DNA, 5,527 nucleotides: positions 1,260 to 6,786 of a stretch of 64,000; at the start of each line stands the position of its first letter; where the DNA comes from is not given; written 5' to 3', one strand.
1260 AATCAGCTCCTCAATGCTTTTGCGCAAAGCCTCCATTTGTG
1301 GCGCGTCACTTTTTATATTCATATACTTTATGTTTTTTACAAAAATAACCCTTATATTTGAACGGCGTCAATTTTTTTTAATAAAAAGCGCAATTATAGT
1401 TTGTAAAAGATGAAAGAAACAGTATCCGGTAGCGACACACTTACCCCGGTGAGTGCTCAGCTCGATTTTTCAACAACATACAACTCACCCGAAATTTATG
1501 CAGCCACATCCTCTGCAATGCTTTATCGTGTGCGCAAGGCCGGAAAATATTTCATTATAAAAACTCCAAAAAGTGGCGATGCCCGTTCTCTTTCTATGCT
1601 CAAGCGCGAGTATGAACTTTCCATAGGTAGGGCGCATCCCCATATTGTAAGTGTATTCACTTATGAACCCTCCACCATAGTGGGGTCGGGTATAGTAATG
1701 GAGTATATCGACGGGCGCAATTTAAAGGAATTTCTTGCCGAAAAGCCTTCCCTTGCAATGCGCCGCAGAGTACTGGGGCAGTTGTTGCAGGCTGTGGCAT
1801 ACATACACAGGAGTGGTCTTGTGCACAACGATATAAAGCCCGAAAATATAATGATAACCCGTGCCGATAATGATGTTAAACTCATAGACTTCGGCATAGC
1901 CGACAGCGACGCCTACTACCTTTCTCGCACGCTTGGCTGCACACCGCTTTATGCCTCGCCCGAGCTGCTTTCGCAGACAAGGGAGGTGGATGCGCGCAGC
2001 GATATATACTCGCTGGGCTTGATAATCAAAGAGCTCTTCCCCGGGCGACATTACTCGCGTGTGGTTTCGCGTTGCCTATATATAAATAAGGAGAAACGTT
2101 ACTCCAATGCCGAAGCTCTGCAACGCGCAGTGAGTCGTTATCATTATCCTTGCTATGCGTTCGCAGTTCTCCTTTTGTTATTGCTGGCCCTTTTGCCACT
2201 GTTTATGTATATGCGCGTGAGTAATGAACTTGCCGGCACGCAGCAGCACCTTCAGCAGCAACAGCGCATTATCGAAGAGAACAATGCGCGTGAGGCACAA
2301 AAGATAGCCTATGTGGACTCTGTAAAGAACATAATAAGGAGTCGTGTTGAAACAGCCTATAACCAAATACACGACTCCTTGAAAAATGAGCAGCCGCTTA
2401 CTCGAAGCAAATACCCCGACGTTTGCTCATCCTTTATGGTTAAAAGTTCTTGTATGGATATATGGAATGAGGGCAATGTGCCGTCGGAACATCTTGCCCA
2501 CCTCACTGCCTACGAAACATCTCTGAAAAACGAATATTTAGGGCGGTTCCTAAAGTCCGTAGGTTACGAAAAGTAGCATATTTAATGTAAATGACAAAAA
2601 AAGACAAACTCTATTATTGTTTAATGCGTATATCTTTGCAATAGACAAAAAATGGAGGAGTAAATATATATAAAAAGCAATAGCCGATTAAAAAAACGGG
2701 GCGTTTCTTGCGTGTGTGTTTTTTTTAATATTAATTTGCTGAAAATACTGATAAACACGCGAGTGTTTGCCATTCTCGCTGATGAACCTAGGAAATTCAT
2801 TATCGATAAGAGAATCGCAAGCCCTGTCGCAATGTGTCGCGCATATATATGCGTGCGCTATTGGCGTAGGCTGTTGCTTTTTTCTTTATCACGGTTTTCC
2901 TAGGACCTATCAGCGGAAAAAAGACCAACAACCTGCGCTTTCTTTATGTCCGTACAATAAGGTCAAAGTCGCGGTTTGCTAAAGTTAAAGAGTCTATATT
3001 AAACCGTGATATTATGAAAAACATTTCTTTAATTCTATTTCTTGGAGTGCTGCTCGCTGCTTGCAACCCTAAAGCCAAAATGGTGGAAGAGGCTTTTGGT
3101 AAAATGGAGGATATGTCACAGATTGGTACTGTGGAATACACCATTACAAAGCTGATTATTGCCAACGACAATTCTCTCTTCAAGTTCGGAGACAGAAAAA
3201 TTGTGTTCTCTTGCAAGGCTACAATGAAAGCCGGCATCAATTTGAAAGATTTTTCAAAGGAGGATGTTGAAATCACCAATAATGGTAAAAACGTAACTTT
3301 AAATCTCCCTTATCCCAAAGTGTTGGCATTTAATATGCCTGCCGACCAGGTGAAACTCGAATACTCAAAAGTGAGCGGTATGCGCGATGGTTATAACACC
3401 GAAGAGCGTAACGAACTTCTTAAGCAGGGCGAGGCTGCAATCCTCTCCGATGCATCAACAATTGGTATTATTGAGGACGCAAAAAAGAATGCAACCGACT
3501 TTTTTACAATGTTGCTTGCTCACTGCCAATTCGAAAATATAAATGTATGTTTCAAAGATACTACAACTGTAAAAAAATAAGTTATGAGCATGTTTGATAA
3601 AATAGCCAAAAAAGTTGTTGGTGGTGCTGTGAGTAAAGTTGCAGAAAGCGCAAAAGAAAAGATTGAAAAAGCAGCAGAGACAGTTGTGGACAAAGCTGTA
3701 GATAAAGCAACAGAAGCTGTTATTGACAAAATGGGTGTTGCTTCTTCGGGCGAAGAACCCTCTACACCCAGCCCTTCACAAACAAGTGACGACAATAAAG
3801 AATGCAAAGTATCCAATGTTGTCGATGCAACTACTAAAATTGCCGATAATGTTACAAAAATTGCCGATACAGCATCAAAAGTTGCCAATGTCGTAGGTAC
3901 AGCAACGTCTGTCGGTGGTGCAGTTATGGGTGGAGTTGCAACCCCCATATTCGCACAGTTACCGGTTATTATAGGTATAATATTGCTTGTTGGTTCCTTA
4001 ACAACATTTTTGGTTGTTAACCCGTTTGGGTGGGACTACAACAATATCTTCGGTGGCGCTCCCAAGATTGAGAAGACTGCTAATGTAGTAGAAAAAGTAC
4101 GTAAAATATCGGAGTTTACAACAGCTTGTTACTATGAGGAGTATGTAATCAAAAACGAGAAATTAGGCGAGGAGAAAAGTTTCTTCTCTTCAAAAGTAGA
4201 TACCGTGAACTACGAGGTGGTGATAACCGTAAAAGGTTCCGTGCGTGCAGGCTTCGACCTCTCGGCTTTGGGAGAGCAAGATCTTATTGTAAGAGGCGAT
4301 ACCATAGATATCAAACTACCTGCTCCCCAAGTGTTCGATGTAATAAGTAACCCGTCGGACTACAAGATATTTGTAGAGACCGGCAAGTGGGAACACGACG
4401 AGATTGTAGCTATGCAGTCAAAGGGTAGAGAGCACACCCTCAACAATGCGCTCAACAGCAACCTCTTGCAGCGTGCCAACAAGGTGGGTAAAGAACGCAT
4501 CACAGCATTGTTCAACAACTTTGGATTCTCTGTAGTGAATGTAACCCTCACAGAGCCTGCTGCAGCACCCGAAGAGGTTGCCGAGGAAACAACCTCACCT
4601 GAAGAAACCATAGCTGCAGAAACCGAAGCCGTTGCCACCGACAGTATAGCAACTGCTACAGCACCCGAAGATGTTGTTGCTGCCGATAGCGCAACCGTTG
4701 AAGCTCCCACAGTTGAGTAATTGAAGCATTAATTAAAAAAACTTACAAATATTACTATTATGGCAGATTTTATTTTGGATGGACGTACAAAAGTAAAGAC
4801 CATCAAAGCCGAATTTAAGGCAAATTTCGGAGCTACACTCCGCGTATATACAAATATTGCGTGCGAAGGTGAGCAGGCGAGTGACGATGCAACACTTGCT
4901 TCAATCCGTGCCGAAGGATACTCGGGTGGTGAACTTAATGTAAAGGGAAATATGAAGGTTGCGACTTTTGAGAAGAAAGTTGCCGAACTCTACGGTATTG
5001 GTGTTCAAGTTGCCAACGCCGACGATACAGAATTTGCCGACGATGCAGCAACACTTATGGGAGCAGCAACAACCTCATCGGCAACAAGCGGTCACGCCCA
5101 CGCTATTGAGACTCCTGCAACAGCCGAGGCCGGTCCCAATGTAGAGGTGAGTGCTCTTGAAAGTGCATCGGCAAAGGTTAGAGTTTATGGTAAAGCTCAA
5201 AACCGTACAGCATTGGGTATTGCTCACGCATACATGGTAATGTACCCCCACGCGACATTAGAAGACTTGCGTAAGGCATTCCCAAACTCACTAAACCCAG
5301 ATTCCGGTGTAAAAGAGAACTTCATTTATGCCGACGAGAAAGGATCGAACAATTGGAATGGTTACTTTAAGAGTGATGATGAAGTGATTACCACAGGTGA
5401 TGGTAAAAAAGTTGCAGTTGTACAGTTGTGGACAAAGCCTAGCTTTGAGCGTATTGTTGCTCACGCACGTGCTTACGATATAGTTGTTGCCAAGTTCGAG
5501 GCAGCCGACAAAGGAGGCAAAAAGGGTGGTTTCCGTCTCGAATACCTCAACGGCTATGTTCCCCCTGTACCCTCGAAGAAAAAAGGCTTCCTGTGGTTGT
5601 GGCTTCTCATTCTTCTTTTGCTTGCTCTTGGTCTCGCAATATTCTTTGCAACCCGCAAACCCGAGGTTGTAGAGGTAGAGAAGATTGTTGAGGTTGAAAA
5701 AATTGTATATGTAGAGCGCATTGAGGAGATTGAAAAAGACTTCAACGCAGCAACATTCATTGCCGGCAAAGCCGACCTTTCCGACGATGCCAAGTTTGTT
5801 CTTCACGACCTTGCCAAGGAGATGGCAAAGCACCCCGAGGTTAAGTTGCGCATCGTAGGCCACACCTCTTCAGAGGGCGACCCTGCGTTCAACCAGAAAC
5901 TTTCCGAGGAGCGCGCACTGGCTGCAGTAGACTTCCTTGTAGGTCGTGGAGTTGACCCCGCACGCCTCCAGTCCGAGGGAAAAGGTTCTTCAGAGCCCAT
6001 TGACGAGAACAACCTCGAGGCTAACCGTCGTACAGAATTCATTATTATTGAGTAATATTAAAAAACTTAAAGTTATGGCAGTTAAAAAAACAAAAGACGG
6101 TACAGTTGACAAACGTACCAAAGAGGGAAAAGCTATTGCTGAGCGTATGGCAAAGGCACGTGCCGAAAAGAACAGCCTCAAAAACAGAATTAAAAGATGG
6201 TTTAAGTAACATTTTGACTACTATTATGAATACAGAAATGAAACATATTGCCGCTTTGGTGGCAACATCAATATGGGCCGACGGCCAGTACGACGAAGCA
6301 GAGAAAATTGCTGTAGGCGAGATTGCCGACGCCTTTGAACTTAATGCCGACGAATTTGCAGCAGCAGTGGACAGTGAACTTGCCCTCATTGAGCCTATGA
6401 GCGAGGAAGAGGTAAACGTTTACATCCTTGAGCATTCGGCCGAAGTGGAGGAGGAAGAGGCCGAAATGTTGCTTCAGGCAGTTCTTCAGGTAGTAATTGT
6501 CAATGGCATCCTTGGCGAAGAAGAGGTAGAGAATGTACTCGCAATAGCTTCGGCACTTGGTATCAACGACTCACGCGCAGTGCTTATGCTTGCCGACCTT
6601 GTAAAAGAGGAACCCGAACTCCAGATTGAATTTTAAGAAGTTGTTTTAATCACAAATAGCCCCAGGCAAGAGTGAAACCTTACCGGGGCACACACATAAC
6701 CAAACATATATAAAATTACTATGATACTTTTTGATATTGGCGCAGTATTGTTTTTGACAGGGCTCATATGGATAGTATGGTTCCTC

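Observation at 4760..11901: Unnamed ~45-aa module present in 10 copies across five genes, fused to an OmpA-like anchor in one protein and to a histone-H1-like tail in another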

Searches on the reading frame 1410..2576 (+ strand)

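Call 86: search_protein_families(library=pfam, proteins=[window:1410-2576:+], max_evalue=0.01)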
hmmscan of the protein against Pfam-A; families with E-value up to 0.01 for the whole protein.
window:1410-2576:+ (388 aa): 7 families
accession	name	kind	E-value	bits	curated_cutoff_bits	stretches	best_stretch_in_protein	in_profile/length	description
PF00069.31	Pkinase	-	1.5e-32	113.5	31.7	1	38-215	17-196/263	Protein kinase domain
PF07714.23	PK_Tyr_Ser-Thr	-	5e-19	69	23.1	1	43-217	26-207/258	Protein tyrosine and serine/threonine kinase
PF03109.22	ABC1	-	1e-05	25.3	22.9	1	95-165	145-215/244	ABC1 atypical kinase-like domain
PF06293.20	Kdo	-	1.8e-05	24.7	21.3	1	92-161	91-166/207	Lipopolysaccharide kinase (Kdo/WaaP) family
PF01636.29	APH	-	8.2e-05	22.9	23.2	1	114-165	147-198/239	Phosphotransferase enzyme family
PF01163.29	RIO1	-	0.00048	20.2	22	1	90-162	78-149/187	RIO domain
PF01633.27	Choline_kinase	-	0.0066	16.2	29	0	137-162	164-189/300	Choline/ethanolamine kinase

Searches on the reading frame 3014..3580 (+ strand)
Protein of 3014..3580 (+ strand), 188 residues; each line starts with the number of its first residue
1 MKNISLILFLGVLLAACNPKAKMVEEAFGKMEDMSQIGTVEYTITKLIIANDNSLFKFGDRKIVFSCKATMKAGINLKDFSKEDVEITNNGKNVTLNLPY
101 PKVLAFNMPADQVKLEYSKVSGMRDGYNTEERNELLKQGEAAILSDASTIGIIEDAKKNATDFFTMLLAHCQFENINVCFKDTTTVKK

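Call 3: search_protein_families(library=pfam, proteins=[window:3014-3580:+], max_evalue=1)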
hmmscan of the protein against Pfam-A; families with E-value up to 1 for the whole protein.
window:3014-3580:+ (188 aa): 2 families
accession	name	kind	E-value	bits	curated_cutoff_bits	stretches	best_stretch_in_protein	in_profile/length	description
PF14014.11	DUF4230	-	1.5e-26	93.7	27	1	30-178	2-148/148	Protein of unknown function (DUF4230)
PF08194.17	DIM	-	0.19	12.4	20.8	1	1-21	1-23/36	DIM protein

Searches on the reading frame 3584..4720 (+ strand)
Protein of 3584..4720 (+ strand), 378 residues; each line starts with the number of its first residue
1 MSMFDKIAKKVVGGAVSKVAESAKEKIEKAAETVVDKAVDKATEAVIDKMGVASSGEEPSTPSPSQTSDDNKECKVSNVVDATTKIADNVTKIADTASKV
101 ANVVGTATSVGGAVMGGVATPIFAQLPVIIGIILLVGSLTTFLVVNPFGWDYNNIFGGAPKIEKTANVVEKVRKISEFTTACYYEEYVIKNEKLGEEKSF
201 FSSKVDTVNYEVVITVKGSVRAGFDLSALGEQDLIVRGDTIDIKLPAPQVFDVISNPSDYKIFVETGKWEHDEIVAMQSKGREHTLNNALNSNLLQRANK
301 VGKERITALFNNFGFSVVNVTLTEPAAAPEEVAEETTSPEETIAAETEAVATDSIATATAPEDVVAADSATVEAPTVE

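Call 3: search_protein_families(library=pfam, proteins=[window:3584-4720:+], max_evalue=1)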
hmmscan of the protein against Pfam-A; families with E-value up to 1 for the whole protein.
window:3584-4720:+ (378 aa): 2 families
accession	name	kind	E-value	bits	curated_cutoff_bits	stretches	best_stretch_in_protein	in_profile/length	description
PF14014.11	DUF4230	-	7.4e-26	91.5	27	1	170-320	1-148/148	Protein of unknown function (DUF4230)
PF12787.12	EcsC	-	0.00075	19.7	30.4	1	15-126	24-123/240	EcsC protein family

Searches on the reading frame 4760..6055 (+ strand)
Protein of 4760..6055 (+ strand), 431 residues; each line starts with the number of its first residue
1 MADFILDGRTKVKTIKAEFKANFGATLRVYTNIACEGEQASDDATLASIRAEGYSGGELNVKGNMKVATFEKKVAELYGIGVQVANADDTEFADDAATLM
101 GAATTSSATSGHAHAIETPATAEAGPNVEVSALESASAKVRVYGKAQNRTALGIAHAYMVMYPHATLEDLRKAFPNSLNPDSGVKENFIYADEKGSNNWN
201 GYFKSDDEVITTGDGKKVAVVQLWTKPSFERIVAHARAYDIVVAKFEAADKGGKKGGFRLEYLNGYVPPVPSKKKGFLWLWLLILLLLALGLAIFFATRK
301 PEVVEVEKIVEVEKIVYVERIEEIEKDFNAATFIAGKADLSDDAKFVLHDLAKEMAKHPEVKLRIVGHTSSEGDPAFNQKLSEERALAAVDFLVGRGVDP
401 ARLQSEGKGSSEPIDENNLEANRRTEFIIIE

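Call 3: search_protein_families(library=pfam, proteins=[window:4760-6055:+], max_evalue=1)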
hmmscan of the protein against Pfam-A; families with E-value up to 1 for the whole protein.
window:4760-6055:+ (431 aa): 3 families
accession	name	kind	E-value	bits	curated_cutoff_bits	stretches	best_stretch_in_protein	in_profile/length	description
PF00691.25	OmpA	-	6e-17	62.2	27.2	1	333-423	2-94/98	OmpA family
PF05359.17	DUF748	-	7.5e-05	21.4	50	1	326-402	876-952/1037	Domain of Unknown Function (DUF748)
PF19015.5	DUF5744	-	0.19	12.2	25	0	129-161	22-52/75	Family of unknown function (DUF5744)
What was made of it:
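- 5756..6028 (+): OmpA-like peptidoglycan-binding domain (residues 333-423). PF00691 matches at E 6e-17, 62 bits against a cut-off of 27.2 (call 3).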

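Call 4: search_protein_families(library=ncbifam, proteins=[window:4760-6055:+], max_evalue=1)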
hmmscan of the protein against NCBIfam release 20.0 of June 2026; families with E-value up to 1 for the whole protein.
window:4760-6055:+ (431 aa): 34 families (the best 25 are shown)
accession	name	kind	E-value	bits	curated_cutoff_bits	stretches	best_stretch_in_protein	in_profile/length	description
NF053611.1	YiaD_Gzip_OmpA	equivalog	1.4e-23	83.7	175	1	324-426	96-203/206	YiaD family glycine zipper/OmpA-like lipoprotein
NF053612.1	anchor_PA1041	equivalog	1.8e-21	77.2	250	1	325-427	127-233/236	PA1041 family peptidoglycan-binding anchor lipoprotein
NF053607.1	CHU_0125_OmpA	equivalog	1.1e-16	60.5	620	1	336-431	538-638/639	CHU_0125 family OmpA-like outer membrane integrity protein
TIGR03350.1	type_VI_ompA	equivalog_domain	6.3e-15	55.3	139.8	1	329-425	30-133/137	type VI secretion system protein TssL, long form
NF045787.1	OmpABordt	equivalog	1e-14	54.6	200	1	328-426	83-186/194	outer membrane protein OmpA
NF053613.1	OMP_toxin_LptF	equivalog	1.1e-14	54.7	400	1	331-424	143-236/256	lipotoxin F family OmpA-related lipoprotein LptF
NF053585.1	OMP_LP_YfiB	equivalog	7.2e-14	52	128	1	333-425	60-156/163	outer membrane lipoprotein YfiB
NF052230.1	T9SS_PorE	exception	5.2e-13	48.1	600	1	336-413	522-599/648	PorE family type IX secretion system protein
NF033763.1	exchanger_TraB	exception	2.8e-12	45.4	700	1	344-430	407-498/522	outer membrane exchange protein TraB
TIGR03789.1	pdsO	hypoth_equivalog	1.4e-11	44.6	152.2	1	333-418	143-228/243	sortase-associated OmpA-like protein PdsO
NF005999.0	PRK08126.1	subfamily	7.5e-11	41.5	571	1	331-426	325-427/432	hypothetical protein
NF008071.1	PRK10808.1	equivalog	1.6e-10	40.9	277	1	336-424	238-328/358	porin OmpA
TIGR02802.1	Pal_lipo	equivalog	2.1e-10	40.6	125.35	1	335-427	6-102/104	peptidoglycan-associated lipoprotein Pal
NF007804.1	PRK10510.1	equivalog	7e-10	38.6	307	1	329-421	112-204/219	OmpA family lipoprotein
NF006541.1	PRK09038.1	equivalog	8.4e-10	38.7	283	1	310-426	121-245/253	flagellar motor protein MotD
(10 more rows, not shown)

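Call 15: search_protein_families(library=phrogs, proteins=[window:4760-6055:+], max_evalue=0.1)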
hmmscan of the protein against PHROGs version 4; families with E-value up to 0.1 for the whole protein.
window:4760-6055:+ (431 aa): 6 families
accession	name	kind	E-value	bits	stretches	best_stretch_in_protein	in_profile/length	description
phrog_7897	-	unknown function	1.1e-12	48.9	1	333-424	220-316/327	-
phrog_15381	-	unknown function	4.4e-08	34.3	1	323-430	4-116/154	-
phrog_25518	-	unknown function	1.1e-07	32.2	1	317-426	401-519/526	-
phrog_26111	-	moron, auxiliary metabolic gene and host takeover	0.00036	20.5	1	307-428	207-325/327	membrane protein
phrog_7537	-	unknown function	0.00039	20.9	1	342-407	161-227/259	-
phrog_21158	-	unknown function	0.0031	18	1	321-430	150-265/308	-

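Call 16: search_protein_families(library=padloc, proteins=[window:4760-6055:+], max_evalue=0.1)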
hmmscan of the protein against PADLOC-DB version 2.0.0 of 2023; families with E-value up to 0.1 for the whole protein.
window:4760-6055:+ (431 aa): 2 families
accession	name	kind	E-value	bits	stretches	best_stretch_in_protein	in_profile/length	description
PDLC00609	ZorB1|ZorB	-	1e-06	26.5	1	362-418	135-199/232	MotB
PDLC00612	ZorB1|ZorB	-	0.033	11.7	0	364-389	188-213/293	MotB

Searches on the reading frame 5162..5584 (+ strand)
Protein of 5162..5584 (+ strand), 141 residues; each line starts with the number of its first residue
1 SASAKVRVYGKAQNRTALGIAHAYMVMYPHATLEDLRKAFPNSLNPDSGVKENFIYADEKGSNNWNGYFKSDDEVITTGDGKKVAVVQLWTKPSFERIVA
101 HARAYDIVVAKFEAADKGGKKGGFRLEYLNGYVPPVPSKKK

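Call 48: find_homologous_proteins(query=window:5162-5584:+, max_evalue=0.001)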
Query window:5162-5584:+ (141 aa): 273 proteins with E <= 0.001 among 291 candidates; the best 120 are listed.
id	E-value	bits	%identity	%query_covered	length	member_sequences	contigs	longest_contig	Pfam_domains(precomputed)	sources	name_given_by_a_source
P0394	1.2e-72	260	83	97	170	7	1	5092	-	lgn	-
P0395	7.3e-71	254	87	90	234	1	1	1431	-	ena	-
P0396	2.8e-70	253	79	99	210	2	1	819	-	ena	-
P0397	3.9e-69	249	79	99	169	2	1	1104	-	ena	-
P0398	1.2e-68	247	80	97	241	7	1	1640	-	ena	-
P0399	9.7e-68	244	77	96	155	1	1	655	-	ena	-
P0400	1.5e-64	234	73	99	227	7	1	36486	-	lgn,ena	-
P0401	2.7e-64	233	72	99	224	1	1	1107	-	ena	-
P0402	1.1e-63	231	75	97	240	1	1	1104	-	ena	-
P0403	1.3e-63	231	72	99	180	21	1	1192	-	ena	-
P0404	2.5e-63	230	74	99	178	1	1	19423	-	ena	-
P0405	3.0e-63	230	72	96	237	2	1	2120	-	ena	-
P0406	2.9e-62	227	73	98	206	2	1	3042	-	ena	-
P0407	8.7e-62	225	72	97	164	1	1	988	-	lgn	-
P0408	1.3e-61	224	73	96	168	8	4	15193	-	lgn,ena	-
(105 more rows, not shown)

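Call 57: predict_structure(alignment_id=A5)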
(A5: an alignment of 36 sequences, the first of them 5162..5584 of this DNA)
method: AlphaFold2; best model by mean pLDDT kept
length: 141 residues; sequences in the alignment: 36
mean_pLDDT: 85.9   pTM: 0.83
mean pLDDT of the five models: 85.9, 85.9, 85.7, 85.2, 84.0
residues with pLDDT >= 90: 88; 70-90: 30; 50-70: 17; < 50: 6
segments of 3 or more residues with pLDDT < 50: 116-119
pLDDT, mean of each block of 10 residues (from residue 1): 83 92 95 97 91 89 74 91 94 95 94 53 82 78 41
secondary structure, 60 per line:
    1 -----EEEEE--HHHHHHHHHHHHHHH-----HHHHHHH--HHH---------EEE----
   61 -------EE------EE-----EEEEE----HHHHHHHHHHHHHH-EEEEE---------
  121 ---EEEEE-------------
elements in order: E6-10 H13-27 H33-39 E54-56 E83-87 H92-105 E107-111 E124-128
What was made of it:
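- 5165..5584 (+): Conserved middle domain of the 431-aa protein (residues 136-275). It is cytoplasmic and its fold is unassigned. AlphaFold2 gives pLDDT 85.9 and pTM 0.83 (call 57).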

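Call 59: fold_search(model_id=the predicted structure, library=pdb)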
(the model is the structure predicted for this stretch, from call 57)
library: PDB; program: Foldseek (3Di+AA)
matches with E <= 10: 263; with E <= 0.001: 0
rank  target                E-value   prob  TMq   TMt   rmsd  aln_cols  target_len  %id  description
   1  3dje_B                2.6e-01  0.05  0.14  0.05  16.1       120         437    9  Crystal structure of the deglycating enzyme fructosamine oxidase from Aspergillus fumigatus (Amadoriase II) in complex (released 2008-07-22)
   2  6lkd_A                5.0e-01  0.02  0.14  0.06  15.4       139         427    9  in meso full-length rat KMO in complex with a pyrazoyl benzoic acid inhibitor (released 2020-12-23)
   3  6j1k_B                6.4e-01  0.04  0.19  0.14  12.3       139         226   12  Crystal structure of ribose-5-phosphate isomerase A from Ochrobactrum sp. CSL1 (released 2019-04-17)
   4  8s9v_C                6.8e-01  0.05  0.21  0.08  12.2       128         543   11  CRISPR-Cas type III-D effector complex bound to a self-target RNA in the pre-cleavage state (released 2024-04-24)
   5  5x6p_B                9.5e-01  0.02  0.15  0.06  14.9       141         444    6  Crystal structure of Pseudomonas fluorescens KMO (released 2018-02-21)
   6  6fp0_B                1.0e+00  0.02  0.15  0.07  15.4       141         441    9  The crystal structure of P.fluorescens Kynurenine 3-monooxygenase (KMO) in complex with competitive inhibitor No. 4 (released 2019-08-21)
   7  7rk0_C                1.3e+00  0.04  0.26  0.16  13.3       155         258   10  Crystal structure of Thermovibrio ammonificans THI4 (released 2021-09-01)
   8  5y77_B                1.3e+00  0.02  0.15  0.07  15.3       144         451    9  Crystal structure of Pseudomonas fluorescens Kynurenine 3-monooxygenase in complex with L-KYN (seMet derivative) (released 2017-12-27)
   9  5g3s_B                1.4e+00  0.01  0.17  0.07  20.5       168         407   10  The structure of the L-tryptophan oxidase VioA from Chromobacterium violaceum - Samarium derivative (released 2016-08-03)
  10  3dfe_B                1.6e+00  0.08  0.21  0.31   4.7        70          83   16  Crystal structure of a Putative Pii-Like Signaling Protein (YP_323533.1) from ANABAENA VARIABILIS ATCC 29413 at 2.35 A (released 2008-08-05)
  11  3gsi                  1.6e+00  0.02  0.17  0.04  18.7       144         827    8  Crystal structure of D552A dimethylglycine oxidase mutant of Arthrobacter globiformis in complex with tetrahydrofolate (released 2009-04-14)
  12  1yfj_D                1.7e+00  0.03  0.19  0.12  14.1       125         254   10  T4Dam in Complex with AdoHcy and 15-mer Oligonucleotide Showing Semi-specific and Specific Contact (released 2005-05-17)
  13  6y1w_B                1.7e+00  0.01  0.17  0.05  20.1       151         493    9  Xcc4156, a flavin-dependent halogenase from Xanthomonas campestris (released 2020-06-17)
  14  8ttk_A                1.7e+00  0.01  0.14  0.05  18.4       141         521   12  Tryptophan-6-halogenase BorH apo structure (released 2023-08-30)
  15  6y1w_A                1.7e+00  0.01  0.14  0.05  18.9       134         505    8  Xcc4156, a flavin-dependent halogenase from Xanthomonas campestris (released 2020-06-17)
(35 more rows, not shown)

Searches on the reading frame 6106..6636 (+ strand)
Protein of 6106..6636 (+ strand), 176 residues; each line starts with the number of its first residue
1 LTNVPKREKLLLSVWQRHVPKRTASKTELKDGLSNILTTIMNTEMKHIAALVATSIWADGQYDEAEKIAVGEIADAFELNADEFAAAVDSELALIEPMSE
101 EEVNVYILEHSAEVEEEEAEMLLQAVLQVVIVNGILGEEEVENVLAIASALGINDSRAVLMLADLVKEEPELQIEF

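Call 3: search_protein_families(library=pfam, proteins=[window:6106-6636:+], max_evalue=1)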
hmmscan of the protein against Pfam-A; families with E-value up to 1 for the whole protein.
window:6106-6636:+ (176 aa): 1 family
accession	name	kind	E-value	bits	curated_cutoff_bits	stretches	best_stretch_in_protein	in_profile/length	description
PF05099.18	TerB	-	2.1e-06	28.4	24.4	1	47-157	3-112/118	Tellurite resistance protein TerB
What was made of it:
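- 6075..6636 (+): Small basic 44-aa protein (6075-6209) and TerB-domain protein (6226-6636). Both are conserved cluster partners. TerB PF05099 scores 28.4 bits against a cut-off of 24.4 (call 3).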

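Call 15: search_protein_families(library=phrogs, proteins=[window:6106-6636:+], max_evalue=0.1)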
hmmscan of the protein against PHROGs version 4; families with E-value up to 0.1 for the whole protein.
window:6106-6636:+ (176 aa): 1 family
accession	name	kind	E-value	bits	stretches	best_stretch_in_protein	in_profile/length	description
phrog_28385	-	unknown function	0.027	15.1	1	49-143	9-101/199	-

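Call 16: search_protein_families(library=padloc, proteins=[window:6106-6636:+], max_evalue=0.1)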
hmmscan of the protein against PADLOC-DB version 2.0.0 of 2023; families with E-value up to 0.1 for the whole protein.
window:6106-6636:+ (176 aa): 1 family
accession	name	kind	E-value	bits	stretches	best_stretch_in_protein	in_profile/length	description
PDLC05027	PDC-S48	-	0.00027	18.2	1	46-95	272-320/411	-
